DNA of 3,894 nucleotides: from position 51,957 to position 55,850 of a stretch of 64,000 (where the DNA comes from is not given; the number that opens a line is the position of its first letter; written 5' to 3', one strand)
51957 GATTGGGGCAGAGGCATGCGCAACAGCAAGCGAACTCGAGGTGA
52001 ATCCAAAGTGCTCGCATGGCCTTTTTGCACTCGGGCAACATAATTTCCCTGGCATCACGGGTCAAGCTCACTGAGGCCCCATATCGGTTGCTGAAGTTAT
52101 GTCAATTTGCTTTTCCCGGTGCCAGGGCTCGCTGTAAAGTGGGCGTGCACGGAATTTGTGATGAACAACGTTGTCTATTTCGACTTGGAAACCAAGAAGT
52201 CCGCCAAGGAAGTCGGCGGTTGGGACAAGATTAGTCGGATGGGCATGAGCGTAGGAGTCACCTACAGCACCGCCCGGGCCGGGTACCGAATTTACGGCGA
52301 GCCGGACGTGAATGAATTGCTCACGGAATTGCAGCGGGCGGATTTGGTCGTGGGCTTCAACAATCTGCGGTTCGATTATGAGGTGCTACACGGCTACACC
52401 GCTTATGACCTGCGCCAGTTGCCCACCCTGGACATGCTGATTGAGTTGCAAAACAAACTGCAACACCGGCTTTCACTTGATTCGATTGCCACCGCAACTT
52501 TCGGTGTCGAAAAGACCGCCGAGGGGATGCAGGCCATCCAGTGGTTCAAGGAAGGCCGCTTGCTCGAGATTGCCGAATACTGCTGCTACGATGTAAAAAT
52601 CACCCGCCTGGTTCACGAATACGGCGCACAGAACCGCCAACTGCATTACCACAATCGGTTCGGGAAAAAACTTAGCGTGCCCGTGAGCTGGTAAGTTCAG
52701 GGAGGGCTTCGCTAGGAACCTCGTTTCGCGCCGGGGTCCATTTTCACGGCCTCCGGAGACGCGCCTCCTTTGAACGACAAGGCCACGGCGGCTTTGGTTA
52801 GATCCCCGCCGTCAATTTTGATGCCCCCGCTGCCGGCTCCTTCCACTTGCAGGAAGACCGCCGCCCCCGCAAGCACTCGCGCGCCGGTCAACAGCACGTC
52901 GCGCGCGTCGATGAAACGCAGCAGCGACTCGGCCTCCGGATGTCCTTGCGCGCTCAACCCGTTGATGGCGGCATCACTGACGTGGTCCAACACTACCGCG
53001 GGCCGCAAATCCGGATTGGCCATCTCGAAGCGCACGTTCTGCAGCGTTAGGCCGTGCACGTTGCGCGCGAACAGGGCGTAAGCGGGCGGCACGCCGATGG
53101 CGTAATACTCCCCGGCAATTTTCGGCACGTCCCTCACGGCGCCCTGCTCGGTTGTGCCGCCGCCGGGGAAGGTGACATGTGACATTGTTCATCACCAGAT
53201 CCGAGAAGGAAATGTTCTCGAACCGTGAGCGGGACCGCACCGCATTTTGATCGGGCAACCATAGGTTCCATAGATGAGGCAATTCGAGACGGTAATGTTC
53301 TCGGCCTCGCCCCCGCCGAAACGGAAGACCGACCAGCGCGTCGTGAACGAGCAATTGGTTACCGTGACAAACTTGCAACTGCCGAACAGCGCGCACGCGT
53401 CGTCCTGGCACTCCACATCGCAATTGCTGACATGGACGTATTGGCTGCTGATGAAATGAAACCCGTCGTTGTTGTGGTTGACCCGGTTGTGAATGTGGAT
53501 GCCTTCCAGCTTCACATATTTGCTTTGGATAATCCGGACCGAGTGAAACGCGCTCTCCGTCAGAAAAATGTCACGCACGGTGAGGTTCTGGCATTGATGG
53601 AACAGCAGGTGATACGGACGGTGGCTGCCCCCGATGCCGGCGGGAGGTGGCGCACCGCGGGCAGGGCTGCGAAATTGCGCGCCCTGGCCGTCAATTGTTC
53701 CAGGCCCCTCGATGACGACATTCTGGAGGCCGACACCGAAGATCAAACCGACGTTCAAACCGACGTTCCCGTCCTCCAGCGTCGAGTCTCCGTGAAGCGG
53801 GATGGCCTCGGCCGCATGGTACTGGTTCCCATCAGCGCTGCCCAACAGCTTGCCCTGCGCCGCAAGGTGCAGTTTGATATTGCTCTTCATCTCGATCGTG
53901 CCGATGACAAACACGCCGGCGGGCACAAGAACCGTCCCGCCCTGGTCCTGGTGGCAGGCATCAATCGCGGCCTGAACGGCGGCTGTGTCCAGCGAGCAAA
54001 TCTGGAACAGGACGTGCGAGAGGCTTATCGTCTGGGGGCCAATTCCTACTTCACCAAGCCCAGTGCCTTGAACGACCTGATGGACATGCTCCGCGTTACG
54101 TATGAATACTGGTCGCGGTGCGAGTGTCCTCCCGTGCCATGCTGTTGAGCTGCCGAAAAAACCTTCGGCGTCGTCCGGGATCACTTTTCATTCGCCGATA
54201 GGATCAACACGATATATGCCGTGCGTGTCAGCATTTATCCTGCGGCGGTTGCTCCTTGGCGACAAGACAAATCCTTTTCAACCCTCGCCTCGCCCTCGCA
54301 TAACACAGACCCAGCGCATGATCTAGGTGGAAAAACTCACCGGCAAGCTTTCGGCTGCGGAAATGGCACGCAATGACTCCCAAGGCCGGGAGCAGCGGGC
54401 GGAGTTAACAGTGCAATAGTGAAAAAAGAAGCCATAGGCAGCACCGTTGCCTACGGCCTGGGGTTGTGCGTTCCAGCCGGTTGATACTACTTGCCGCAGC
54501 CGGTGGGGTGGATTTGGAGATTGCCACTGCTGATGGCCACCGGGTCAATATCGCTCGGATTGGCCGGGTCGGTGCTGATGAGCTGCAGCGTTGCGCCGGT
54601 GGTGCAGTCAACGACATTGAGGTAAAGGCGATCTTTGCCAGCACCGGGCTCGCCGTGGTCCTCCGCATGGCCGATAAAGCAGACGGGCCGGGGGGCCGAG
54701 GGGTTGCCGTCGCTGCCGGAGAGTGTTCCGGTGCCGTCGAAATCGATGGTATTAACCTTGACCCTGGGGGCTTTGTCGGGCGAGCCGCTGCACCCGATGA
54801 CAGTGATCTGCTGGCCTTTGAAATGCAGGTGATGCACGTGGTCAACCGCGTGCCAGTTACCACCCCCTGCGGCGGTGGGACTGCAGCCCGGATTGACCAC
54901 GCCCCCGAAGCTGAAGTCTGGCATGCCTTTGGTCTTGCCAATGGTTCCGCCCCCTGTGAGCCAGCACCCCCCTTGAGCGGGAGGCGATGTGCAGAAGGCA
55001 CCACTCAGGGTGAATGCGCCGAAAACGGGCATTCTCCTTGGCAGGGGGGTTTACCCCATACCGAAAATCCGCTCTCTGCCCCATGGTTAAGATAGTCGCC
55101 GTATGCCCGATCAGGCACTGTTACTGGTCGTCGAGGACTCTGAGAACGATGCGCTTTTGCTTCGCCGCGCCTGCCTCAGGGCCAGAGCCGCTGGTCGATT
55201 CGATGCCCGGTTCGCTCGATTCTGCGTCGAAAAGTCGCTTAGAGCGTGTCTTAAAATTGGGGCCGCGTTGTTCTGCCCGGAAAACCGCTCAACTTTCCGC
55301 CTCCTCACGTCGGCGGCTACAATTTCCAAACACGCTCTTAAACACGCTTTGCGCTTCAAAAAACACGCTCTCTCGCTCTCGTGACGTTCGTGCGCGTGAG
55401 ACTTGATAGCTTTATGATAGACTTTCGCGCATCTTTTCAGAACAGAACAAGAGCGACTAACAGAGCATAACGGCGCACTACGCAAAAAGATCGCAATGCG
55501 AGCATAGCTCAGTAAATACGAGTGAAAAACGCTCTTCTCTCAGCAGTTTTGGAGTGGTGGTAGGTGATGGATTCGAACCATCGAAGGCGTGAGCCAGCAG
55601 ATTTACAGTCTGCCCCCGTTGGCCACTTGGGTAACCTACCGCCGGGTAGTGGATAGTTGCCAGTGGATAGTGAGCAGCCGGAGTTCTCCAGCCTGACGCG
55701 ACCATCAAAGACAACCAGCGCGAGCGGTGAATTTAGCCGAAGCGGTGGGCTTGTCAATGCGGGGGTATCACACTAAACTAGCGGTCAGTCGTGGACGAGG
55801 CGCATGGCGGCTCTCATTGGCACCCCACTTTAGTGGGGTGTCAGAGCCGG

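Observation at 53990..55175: Receiver-domain gene remnants that retain only their termini, three loci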

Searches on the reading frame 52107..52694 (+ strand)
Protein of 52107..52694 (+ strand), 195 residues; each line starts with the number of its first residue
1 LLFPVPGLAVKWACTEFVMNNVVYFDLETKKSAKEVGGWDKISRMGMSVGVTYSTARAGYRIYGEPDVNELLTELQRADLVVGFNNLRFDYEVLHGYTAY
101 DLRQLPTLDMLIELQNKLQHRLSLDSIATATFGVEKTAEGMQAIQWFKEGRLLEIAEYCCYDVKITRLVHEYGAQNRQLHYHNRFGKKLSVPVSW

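Call 10: search_protein_families(library=pfam, proteins=[window:52107-52694:+], max_evalue=0.01)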
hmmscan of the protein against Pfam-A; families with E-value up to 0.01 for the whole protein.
window:52107-52694:+ (195 aa): 3 families
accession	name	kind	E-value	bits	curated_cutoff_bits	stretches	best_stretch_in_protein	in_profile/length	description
PF13482.12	RNase_H_2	-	1.7e-06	28.5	22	1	67-163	42-154/165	RNase_H superfamily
PF01612.26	DNA_pol_A_exo1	-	0.00049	20.4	23.6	1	69-170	65-165/173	3'-5' exonuclease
PF10108.15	DNA_pol_B_exo2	-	0.0013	18.9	24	0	109-169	110-169/213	Predicted 3'-5' exonuclease related to the exonuclease domain of PolB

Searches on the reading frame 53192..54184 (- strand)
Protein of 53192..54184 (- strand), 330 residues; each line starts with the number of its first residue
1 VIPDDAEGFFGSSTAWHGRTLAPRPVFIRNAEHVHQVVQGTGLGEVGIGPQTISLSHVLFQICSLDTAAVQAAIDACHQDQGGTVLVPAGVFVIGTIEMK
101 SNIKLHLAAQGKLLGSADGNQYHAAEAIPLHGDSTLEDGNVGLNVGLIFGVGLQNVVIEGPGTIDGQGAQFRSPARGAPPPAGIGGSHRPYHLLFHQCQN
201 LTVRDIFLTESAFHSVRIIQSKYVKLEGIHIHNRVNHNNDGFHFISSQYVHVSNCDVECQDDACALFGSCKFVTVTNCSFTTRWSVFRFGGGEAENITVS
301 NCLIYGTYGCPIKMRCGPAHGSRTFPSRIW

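Call 10: search_protein_families(library=pfam, proteins=[window:53192-54184:-], max_evalue=0.01)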
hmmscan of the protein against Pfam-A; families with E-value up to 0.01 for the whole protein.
window:53192-54184:- (330 aa): 3 families
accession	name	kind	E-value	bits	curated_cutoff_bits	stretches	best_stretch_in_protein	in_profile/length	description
PF00295.23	Glyco_hydro_28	-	1.1e-21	77.7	22.9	1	77-313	1-221/324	Glycosyl hydrolases family 28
PF13229.12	Beta_helix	-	9.5e-08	32.3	25.9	1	198-313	31-143/158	Right handed beta helix region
PF12708.12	Pect-lyase_RHGA_epim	-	0.0039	17.5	27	0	66-280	17-205/213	Rhamnogalacturonase A/epimerase, pectate lyase-like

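Call 55: search_solved_structures(query=window:53192-54184:-, max_evalue=0.001, show_alignments=1)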
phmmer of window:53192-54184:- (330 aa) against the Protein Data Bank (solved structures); distinct sequences matched with E-value up to 0.001: 9.
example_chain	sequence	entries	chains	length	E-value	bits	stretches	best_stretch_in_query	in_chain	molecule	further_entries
5olp_A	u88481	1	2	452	9.6e-15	58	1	66-167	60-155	Pectate lyase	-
3jur_A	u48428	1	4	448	3.4e-12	49.6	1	70-168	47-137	Exo-poly-alpha-D-galacturonosidase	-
2uve_A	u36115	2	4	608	1.3e-09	41.2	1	64-169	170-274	EXOPOLYGALACTURONASE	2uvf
4mxn_A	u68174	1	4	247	1.5e-05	27.8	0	63-210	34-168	Uncharacterized protein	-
1nhc_A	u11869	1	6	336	3.6e-05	26.6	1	161-304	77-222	Polygalacturonase I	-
7e56_A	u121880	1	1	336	0.00023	23.9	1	162-302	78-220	Endo-polygalacturonase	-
1ia5_A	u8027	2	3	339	0.00034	23.3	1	180-300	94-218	POLYGALACTURONASE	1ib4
6kve_A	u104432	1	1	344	0.00044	23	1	162-302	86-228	Endo-polygalacturonase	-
6kvh_A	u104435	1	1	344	0.00045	23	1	162-302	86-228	endo-polygalacturonase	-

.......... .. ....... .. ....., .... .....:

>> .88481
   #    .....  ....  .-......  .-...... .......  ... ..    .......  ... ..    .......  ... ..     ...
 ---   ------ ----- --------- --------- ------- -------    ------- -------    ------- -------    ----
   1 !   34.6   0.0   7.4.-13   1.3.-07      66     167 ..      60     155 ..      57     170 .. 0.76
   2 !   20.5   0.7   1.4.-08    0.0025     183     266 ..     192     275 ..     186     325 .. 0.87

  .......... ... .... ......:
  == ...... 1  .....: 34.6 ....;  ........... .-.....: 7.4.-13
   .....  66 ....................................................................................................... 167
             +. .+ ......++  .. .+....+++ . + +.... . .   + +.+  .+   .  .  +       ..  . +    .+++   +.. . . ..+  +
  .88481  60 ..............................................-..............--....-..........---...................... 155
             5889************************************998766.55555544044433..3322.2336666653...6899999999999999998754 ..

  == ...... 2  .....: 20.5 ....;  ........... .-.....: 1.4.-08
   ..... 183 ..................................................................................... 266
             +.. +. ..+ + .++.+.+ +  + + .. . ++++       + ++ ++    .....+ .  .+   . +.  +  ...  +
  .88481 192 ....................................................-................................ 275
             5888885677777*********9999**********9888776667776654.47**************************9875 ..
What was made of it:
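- GH28 residue 66 equals residue 60 of 5olp (call 55).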

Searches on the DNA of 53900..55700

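Call 60: search_rna_families(source=window, start=53900, end=55700, threshold=evalue, max_evalue=1)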
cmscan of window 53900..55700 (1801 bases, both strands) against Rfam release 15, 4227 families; matches with E-value up to 1: 2.
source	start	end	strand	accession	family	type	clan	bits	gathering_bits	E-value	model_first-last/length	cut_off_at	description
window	55558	55640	-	RF00005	tRNA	Gene; tRNA;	CL00001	54.1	29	2.1e-10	1-71/71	no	tRNA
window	55558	55605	+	RF04351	Plastid-psbl-rps4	Cis-reg;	-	19.1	68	0.73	1-53/53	no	Plastid-psbl-rps4 3UTR RNA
